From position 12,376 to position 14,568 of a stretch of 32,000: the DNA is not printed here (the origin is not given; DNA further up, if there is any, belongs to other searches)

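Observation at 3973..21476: Composite respiratory island: NapA/G/H-like module plus two HAO-family octahaem cytochromes in an archaeon, a candidate Nap + epsilon-Hao-type nitrate-to-ammonium pathway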

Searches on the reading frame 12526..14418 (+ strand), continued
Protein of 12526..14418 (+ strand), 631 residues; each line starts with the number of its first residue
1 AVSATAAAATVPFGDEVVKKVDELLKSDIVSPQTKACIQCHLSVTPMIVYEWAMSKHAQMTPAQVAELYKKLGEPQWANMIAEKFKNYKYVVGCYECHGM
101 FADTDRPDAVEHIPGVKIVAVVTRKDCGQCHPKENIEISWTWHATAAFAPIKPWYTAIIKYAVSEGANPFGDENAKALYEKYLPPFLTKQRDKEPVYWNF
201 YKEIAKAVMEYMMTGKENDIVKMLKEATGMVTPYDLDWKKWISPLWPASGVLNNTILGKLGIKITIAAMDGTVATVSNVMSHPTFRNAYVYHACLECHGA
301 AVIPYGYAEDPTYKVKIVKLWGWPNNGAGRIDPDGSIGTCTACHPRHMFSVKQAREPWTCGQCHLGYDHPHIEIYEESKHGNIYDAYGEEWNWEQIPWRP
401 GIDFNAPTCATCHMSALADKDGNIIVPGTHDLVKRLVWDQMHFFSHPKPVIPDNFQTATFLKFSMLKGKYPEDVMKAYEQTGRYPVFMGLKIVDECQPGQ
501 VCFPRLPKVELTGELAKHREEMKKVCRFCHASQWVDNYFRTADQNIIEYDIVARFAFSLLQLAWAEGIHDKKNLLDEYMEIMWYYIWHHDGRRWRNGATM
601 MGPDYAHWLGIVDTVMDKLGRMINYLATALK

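Call 51: search_solved_structures(query=P0194, max_evalue=0.00001, show_alignments=4)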
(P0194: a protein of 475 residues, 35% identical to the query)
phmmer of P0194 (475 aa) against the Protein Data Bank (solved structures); distinct sequences matched with E-value up to 0.00001: 8.
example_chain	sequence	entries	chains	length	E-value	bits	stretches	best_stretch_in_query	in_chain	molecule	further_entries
4qo5_A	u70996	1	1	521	2.9e-53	184.6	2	198-299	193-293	Hypothetical multiheme protein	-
6h5l_A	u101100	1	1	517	1.4e-31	113.1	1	218-400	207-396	Similar to hydroxylamine oxidoreductase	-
4fas_A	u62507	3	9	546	2e-26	96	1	218-398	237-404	Hydroxylamine oxidoreductase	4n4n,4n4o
1fgj_A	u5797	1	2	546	2.3e-26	95.9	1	218-398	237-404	HYDROXYLAMINE OXIDOREDUCTASE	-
6m0p_A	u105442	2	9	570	2.7e-26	95.6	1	218-398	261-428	Aerobic hydroxylamine oxidoreductase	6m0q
4n4j_A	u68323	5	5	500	9.1e-21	77.4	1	219-398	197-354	hydroxylamine oxidoreductase | Similar to hydroxylamine oxidoreductase hao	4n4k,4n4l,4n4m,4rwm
6t5e_A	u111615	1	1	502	2.8e-18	69.2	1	219-397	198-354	Hydroxylamine oxidoreductase-like protein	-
6hif_G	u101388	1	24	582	4.3e-16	61.9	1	219-415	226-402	Hydrazine dehydrogenase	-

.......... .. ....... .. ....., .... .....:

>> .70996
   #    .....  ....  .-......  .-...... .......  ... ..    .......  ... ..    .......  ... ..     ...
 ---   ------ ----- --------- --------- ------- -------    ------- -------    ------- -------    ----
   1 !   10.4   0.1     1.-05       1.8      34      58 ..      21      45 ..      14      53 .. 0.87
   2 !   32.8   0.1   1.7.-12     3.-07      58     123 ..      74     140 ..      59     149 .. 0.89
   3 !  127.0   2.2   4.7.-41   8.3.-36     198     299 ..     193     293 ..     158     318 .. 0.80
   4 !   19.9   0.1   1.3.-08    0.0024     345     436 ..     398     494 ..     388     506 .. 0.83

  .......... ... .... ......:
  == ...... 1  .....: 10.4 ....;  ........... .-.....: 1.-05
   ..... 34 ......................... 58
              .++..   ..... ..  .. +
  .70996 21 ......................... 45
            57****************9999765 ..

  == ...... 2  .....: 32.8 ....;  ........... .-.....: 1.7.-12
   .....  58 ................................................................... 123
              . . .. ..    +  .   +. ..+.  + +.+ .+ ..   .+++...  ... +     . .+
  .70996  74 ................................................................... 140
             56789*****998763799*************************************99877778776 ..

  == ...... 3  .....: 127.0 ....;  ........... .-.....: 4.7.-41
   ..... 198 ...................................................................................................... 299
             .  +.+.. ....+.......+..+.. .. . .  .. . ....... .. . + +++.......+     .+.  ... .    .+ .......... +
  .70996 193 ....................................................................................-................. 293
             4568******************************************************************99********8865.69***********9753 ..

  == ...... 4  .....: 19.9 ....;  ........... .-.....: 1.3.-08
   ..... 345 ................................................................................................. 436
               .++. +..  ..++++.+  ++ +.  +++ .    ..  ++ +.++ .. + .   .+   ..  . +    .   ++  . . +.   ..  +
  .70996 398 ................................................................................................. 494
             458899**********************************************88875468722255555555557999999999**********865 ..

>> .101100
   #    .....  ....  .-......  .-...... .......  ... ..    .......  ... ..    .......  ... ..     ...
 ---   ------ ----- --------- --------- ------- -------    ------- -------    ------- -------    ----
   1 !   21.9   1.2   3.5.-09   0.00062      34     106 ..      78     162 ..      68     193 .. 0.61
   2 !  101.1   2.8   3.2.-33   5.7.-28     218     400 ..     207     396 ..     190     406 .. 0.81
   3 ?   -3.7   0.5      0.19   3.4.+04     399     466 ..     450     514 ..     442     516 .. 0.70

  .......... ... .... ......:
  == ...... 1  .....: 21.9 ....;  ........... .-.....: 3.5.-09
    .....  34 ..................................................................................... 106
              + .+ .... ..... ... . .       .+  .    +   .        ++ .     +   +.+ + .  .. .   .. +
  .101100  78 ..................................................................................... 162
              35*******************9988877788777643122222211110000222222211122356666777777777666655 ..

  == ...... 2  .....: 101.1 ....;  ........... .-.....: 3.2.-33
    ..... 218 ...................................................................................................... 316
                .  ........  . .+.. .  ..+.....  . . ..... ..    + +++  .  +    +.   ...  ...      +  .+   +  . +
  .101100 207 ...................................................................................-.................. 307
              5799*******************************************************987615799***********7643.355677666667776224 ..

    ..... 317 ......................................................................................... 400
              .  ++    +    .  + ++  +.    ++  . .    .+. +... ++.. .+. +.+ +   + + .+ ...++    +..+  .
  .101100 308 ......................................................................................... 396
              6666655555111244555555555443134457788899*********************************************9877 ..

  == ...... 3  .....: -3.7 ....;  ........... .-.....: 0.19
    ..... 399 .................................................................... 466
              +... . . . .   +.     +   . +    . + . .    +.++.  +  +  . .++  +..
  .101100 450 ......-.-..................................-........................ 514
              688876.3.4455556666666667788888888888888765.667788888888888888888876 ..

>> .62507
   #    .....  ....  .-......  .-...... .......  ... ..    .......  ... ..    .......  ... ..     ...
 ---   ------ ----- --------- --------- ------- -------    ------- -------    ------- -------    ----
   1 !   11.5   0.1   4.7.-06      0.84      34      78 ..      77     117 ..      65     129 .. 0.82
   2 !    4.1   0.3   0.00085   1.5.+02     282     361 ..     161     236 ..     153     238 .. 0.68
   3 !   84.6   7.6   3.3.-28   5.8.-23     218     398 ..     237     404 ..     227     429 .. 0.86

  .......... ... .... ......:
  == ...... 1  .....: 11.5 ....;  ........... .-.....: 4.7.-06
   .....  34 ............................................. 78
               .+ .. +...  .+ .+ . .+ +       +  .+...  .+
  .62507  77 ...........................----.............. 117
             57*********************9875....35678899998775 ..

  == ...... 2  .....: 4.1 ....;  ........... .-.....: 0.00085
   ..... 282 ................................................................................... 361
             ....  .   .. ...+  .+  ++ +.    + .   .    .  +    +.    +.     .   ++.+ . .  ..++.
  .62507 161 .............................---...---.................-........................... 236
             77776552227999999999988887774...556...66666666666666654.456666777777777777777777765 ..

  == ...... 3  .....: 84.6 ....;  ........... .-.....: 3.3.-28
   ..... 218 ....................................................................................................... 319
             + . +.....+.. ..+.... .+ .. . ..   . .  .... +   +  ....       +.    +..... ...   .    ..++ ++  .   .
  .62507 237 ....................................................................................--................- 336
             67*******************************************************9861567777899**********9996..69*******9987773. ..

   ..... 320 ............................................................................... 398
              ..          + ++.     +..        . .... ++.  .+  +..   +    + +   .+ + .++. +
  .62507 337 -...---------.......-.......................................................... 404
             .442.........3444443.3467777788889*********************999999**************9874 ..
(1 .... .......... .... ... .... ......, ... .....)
